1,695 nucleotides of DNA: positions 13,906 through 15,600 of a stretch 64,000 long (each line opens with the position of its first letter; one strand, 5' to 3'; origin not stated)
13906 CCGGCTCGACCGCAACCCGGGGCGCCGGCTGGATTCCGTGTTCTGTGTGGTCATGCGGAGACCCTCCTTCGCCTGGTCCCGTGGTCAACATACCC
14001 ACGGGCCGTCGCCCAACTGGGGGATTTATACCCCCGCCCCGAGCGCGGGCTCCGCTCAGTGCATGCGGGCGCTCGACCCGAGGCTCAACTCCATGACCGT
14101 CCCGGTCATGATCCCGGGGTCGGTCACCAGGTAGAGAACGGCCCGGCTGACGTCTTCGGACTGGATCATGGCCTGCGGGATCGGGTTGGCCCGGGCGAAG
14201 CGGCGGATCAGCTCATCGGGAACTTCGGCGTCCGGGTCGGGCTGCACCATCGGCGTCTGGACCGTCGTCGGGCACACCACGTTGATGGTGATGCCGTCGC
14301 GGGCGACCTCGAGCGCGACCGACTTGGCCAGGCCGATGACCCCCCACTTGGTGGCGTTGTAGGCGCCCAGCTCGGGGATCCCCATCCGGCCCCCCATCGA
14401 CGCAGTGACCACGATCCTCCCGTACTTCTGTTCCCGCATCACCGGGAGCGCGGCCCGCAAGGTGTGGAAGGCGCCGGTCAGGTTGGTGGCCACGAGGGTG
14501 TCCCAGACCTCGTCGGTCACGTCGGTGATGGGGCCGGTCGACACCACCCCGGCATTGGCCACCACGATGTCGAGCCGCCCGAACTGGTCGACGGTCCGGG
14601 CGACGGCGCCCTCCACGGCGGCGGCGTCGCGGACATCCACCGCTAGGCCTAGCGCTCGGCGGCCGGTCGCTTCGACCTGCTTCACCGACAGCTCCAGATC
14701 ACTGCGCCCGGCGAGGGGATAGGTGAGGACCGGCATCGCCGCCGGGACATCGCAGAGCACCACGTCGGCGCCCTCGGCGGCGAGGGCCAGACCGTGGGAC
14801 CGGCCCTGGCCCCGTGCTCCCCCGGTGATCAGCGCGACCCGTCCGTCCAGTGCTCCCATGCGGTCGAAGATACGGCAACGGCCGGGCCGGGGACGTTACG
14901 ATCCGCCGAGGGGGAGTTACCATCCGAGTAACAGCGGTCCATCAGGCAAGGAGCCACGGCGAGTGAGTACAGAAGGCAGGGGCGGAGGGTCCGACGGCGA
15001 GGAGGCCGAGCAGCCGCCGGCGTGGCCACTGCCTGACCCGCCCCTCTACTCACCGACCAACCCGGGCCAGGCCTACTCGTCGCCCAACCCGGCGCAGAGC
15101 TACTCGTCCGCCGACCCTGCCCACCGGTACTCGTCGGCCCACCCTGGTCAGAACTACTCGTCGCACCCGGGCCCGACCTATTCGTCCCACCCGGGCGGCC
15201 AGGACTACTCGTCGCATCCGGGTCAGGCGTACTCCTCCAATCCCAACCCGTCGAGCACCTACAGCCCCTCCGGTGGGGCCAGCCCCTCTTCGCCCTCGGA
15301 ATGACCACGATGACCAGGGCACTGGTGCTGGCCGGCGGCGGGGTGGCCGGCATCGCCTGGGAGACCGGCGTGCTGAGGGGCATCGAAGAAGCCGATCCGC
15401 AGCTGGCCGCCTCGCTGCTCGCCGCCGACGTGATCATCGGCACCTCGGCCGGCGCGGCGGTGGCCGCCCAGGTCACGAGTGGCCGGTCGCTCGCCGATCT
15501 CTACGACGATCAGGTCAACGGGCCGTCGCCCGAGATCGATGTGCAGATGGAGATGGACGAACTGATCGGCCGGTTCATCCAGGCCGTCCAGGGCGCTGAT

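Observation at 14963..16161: Nonapeptide-repeat disordered protein translationally coupled to a patatin-like phospholipase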

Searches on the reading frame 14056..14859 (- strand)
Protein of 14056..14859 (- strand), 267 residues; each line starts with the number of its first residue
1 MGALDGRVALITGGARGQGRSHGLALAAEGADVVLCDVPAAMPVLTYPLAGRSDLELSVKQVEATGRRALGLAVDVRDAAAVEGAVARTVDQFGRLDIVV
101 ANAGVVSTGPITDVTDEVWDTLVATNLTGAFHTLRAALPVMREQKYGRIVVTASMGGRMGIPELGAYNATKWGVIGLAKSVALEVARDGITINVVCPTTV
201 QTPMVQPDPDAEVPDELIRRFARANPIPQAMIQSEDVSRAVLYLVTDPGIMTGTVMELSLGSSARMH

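Call 4: search_protein_families(library=pfam, proteins=[window:14056-14859:-], max_evalue=0.1)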
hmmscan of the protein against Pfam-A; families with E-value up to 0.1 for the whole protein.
window:14056-14859:- (267 aa): 5 families
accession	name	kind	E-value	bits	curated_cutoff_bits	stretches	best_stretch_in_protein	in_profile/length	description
PF00106.31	adh_short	-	1.3e-51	175.4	26.6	1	7-209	1-191/195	short chain dehydrogenase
PF13561.12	adh_short_C2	-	1.5e-47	162.6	27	1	15-258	3-231/236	Enoyl-(Acyl carrier protein) reductase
PF08659.16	KR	-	7.9e-13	49.2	22.6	1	9-171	3-153/180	KR domain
PF23441.1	SDR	-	3.8e-05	23.6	27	1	69-256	63-249/258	SDR-like rossmann domain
PF08643.16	DUF1776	-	0.032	14.1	25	1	107-185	104-184/294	Fungal family of unknown function (DUF1776)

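Call 54: find_homologous_proteins(query=window:14056-14859:-, max_evalue=1e-40)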
Query window:14056-14859:- (267 aa): 3768 proteins with E <= 1e-40 among 8000 candidates; the best 120 are listed.
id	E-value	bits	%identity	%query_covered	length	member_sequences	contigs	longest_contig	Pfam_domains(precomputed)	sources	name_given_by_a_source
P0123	2.0e-165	566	100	100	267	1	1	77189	PF08659.17,PF13561.13,PF00106.32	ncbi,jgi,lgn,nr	ncbi:MAG TPA: mycofactocin-coupled SDR family oxidoreductase [Acidimicrobiales bacterium]|jgi:SDR fa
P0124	4.1e-145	500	87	100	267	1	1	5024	PF08659.17,PF13561.13,PF00106.32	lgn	-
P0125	2.1e-125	435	73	100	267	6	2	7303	PF08659.17,PF13561.13,PF00106.32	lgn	-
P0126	2.4e-125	435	73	100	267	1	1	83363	PF08659.17,PF13561.13,PF23441.1,PF00106.32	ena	-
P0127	3.1e-125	435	74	100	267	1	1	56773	PF08659.17,PF13561.13,PF00106.32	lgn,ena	-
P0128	4.3e-125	434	74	100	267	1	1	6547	PF08659.17,PF13561.13,PF00106.32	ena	-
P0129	6.0e-125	434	73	100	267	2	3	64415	PF08659.17,PF13561.13,PF23441.1,PF00106.32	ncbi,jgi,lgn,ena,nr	ncbi:MAG TPA: mycofactocin-coupled SDR family oxidoreductase [Acidimicrobiales bacterium]|nr:mycofac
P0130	1.1e-124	433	73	100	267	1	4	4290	PF08659.17,PF13561.13,PF00106.32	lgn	-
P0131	1.6e-124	432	74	100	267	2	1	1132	PF08659.17,PF13561.13,PF00106.32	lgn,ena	-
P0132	2.2e-124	432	73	100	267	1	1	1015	PF08659.17,PF13561.13,PF00106.32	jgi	jgi:SDR family mycofactocin-dependent oxidoreductase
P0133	2.5e-124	432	73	100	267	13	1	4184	PF08659.17,PF13561.13,PF00106.32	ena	-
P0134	2.9e-124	431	74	100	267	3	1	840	PF08659.17,PF13561.13,PF00106.32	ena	-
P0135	5.5e-124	430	73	100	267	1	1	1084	PF08659.17,PF13561.13,PF00106.32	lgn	-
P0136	6.3e-124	430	73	100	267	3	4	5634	PF08659.17,PF13561.13,PF00106.32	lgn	-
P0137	6.8e-124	430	72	100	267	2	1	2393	PF08659.17,PF13561.13,PF00106.32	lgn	-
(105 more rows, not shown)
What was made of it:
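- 14056..14859 (-): Flanking SDR gene (sources name it mycofactocin-coupled), divergent from the repeat ORF. Calls 4, 54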

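Call 55: find_encoding_contigs(protein=P0124, flank=5000, max_places=3)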
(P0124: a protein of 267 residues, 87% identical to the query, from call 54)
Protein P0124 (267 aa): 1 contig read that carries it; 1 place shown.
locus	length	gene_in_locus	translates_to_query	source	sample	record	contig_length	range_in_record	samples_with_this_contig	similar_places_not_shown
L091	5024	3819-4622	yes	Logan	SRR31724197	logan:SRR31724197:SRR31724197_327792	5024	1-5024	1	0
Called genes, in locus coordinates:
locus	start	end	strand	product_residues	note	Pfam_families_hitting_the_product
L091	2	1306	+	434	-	?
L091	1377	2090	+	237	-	PF14329:DUF4386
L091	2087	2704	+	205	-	PF11716:MDMPI_N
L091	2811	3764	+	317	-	PF00106:adh_short, PF08659:KR, PF13561:adh_short_C2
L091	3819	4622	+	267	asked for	PF00106:adh_short, PF08659:KR, PF13561:adh_short_C2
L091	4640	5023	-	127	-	?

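Call 56: find_encoding_contigs(protein=P0129, flank=5000, max_places=2)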
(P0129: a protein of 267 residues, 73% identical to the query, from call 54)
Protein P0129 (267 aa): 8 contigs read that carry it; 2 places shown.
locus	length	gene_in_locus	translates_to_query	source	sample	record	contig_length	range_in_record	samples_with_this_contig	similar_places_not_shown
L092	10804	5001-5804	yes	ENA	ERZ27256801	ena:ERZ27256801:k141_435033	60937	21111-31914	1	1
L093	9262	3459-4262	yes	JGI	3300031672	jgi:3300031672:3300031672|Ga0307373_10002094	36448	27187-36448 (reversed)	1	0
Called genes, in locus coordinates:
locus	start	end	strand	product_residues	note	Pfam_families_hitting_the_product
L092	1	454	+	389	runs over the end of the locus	PF00296:Bac_luciferase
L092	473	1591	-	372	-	PF08240:ADH_N, PF00107:ADH_zinc_N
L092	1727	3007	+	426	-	PF02274:ADI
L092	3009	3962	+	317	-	PF00696:AA_kinase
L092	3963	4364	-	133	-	PF12900:Pyridox_ox_2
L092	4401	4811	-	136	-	PF00582:Usp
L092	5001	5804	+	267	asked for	PF00106:adh_short, PF08659:KR, PF13561:adh_short_C2, PF23441:SDR (weak)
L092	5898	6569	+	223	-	PF00440:TetR_N, PF13977:TetR_C_6 (weak), PF17940:TetR_C_31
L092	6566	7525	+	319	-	PF11583:AurF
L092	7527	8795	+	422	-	PF07690:MFS_1, PF00083:Sugar_tr (weak), PF07690:MFS_1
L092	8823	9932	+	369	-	PF02958:EcKL, PF01636:APH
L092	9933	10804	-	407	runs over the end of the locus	PF02771:Acyl-CoA_dh_N, PF02770:Acyl-CoA_dh_M, PF00441:Acyl-CoA_dh_1, PF08028:Acyl-CoA_dh_2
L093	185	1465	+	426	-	PF02274:ADI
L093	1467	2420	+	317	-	PF00696:AA_kinase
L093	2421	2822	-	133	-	PF12900:Pyridox_ox_2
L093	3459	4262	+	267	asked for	PF00106:adh_short, PF08659:KR, PF13561:adh_short_C2, PF23441:SDR (weak)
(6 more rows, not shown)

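Call 64: find_encoding_contigs(protein=P0126, flank=3500, max_places=2)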
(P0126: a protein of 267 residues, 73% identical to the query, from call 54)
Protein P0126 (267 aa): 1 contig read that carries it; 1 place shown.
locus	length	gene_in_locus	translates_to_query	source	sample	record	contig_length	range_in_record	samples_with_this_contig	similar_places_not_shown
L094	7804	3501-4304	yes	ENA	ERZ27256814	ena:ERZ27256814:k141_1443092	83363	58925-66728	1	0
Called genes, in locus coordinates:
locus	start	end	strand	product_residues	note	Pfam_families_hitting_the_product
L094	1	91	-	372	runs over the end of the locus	PF08240:ADH_N, PF00107:ADH_zinc_N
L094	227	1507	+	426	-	PF02274:ADI, PF19420:DDAH_eukar (faint)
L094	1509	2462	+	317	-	PF00696:AA_kinase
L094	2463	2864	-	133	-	PF12900:Pyridox_ox_2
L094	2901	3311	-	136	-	PF00582:Usp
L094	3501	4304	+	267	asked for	PF00106:adh_short, PF08659:KR, PF13561:adh_short_C2, PF23441:SDR (weak)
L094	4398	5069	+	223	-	PF00440:TetR_N, PF13977:TetR_C_6 (weak), PF17940:TetR_C_31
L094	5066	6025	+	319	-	PF11583:AurF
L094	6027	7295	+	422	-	PF07690:MFS_1, PF00083:Sugar_tr (weak), PF07690:MFS_1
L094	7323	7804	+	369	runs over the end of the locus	PF02958:EcKL, PF01636:APH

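Call 65: find_encoding_contigs(protein=P0127, flank=3500, max_places=2)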
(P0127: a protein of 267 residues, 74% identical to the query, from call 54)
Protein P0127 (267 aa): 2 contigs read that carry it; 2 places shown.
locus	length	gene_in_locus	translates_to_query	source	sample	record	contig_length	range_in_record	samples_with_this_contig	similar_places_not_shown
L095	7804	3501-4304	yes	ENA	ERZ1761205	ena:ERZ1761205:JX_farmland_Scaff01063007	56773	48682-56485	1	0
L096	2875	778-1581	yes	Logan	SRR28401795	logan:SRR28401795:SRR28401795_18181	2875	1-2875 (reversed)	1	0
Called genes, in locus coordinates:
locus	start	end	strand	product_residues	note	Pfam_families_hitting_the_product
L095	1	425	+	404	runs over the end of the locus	PF00296:Bac_luciferase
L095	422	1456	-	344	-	PF08240:ADH_N, PF00107:ADH_zinc_N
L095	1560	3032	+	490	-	PF13520:AA_permease_2, PF00324:AA_permease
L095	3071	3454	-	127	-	PF07045:DUF1330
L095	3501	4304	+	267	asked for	PF00106:adh_short, PF08659:KR, PF13561:adh_short_C2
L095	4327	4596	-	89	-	-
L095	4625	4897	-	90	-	-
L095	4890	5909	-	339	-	-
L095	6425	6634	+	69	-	PF04978:MST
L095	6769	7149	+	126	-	PF22752:DUF488-N3i, PF04343:DUF488, PF22751:DUF488-N3a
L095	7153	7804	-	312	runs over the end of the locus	?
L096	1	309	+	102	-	?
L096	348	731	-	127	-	PF07045:DUF1330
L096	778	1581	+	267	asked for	PF00106:adh_short, PF08659:KR, PF13561:adh_short_C2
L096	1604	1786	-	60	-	-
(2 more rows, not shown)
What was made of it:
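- Tried and rejected: Deciding whether the block was inserted or deleted, using more distant SDR relatives: their contexts differ, so this stays unresolved (calls 56, 64, 65).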

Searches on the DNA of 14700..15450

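Call 52: search_rna_families(source=window, start=14700, end=15450, threshold=evalue, max_evalue=1)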
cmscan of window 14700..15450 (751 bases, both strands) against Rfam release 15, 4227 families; matches with E-value up to 1: 0.
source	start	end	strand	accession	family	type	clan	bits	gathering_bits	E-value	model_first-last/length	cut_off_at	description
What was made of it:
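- Tried and rejected: Known RNA in the leader: none (call 52).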

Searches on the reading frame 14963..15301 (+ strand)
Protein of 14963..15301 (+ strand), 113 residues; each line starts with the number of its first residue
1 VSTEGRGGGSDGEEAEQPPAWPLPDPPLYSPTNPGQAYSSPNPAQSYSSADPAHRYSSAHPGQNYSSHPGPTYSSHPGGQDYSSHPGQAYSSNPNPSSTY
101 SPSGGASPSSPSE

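Call 4: search_protein_families(library=pfam, proteins=[window:14963-15301:+], max_evalue=0.1)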
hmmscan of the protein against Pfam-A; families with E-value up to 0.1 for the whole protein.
window:14963-15301:+ (113 aa): 0 families

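Call 7: find_homologous_proteins(query=window:14963-15301:+, max_evalue=0.01)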
Query window:14963-15301:+: 23 candidates shared short words with the query, none scored E <= 0.01.
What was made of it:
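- Tried and rejected: Word-indexed homology search with the repeat ORF: no hit (call 7).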

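Call 20: search_protein_families(library=ncbifam, proteins=[window:14963-15301:+], max_evalue=0.1)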
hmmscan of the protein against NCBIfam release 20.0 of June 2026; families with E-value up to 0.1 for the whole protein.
window:14963-15301:+ (113 aa): 0 families

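Call 21: search_protein_families(library=padloc, proteins=[window:14963-15301:+], max_evalue=0.1)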
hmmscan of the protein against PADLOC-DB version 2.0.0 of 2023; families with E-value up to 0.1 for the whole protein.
window:14963-15301:+ (113 aa): 0 families
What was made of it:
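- Tried and rejected: Pfam, NCBIfam and PADLOC on the ORF: nothing (calls 4, 20, 21).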

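Call 26: search_protein_representatives(protein=window:14963-15301:+)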
Query: 113 residues. Proteins with E-value up to 0.001 (for the whole library): 2; up to 1e-10: 0; up to 1e-30: 0. The best 2 are listed.
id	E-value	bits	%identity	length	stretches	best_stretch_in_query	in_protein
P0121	4.8e-07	46.9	45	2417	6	30-94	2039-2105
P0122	1.2e-06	45.6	53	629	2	29-102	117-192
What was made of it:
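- The ORF is an orphan (call 26).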

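Call 32: list_cluster_members(proteins=[window:14963-15301:+, P0122, P0121])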
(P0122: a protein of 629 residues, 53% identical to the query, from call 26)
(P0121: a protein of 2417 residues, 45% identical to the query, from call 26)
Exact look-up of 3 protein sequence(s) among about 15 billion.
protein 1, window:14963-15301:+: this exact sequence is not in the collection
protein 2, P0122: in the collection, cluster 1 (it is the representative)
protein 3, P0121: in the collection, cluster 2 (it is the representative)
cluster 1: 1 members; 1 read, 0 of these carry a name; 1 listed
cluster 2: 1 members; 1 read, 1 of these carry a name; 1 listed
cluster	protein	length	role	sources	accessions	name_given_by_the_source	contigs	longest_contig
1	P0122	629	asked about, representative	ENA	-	-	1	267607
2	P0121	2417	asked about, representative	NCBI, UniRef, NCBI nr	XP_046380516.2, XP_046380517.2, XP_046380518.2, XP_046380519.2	uncharacterized protein LOC124151881 [Haliotis rufescens] | uncharacterized protein LOC124151881 n=1 Tax=Haliotis rufescens TaxID=6454 ...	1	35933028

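Call 33: list_cluster_members(proteins=[window:14963-15301:+])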
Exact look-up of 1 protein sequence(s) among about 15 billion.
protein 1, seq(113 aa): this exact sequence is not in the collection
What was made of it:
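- The exact 113-aa protein is not in the 15-billion-protein collection (calls 32, 33).
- Tried and rejected: Exact look-up of the 113-aa protein, with V or M as first residue: not in the collection (calls 32, 33).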

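Call 44: search_protein_families(library=pfam, proteins=[P0122], max_evalue=0.01)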
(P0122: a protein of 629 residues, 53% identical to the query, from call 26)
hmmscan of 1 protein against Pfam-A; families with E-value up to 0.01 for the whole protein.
P0122 (629 aa): 2 families
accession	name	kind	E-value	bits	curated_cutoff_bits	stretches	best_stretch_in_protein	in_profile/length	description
PF07714.23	PK_Tyr_Ser-Thr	-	2.7e-08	33.9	23.1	1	276-500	4-199/258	Protein tyrosine and serine/threonine kinase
PF00069.31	Pkinase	-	3.6e-08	33.6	31.7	1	274-618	2-259/263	Protein kinase domain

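Call 51: predict_structure(protein=window:14963-15301:+)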
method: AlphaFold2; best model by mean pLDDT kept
length: 113 residues; sequences in the alignment: 1
mean_pLDDT: 52.8   pTM: 0.14
mean pLDDT of the five models: 52.8, 52.2, 49.9, 47.9, 47.3
residues with pLDDT >= 90: 0; 70-90: 14; 50-70: 38; < 50: 61
segments of 3 or more residues with pLDDT < 50: 47-51, 53-68, 70-73, 75-80, 82-85, 87-98, 100-102, 104-106
pLDDT, mean of each block of 10 residues (from residue 1): 60 69 81 56 48 44 45 46 43 42 49 43
secondary structure: DSSP gave nothing for this model
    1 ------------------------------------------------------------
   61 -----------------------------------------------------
elements in order:
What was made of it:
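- Checked: AlphaFold2 (single sequence) gives mean pLDDT 52.8, pTM 0.14 and no secondary structure (call 51).
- No folded domain is predicted (call 51).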
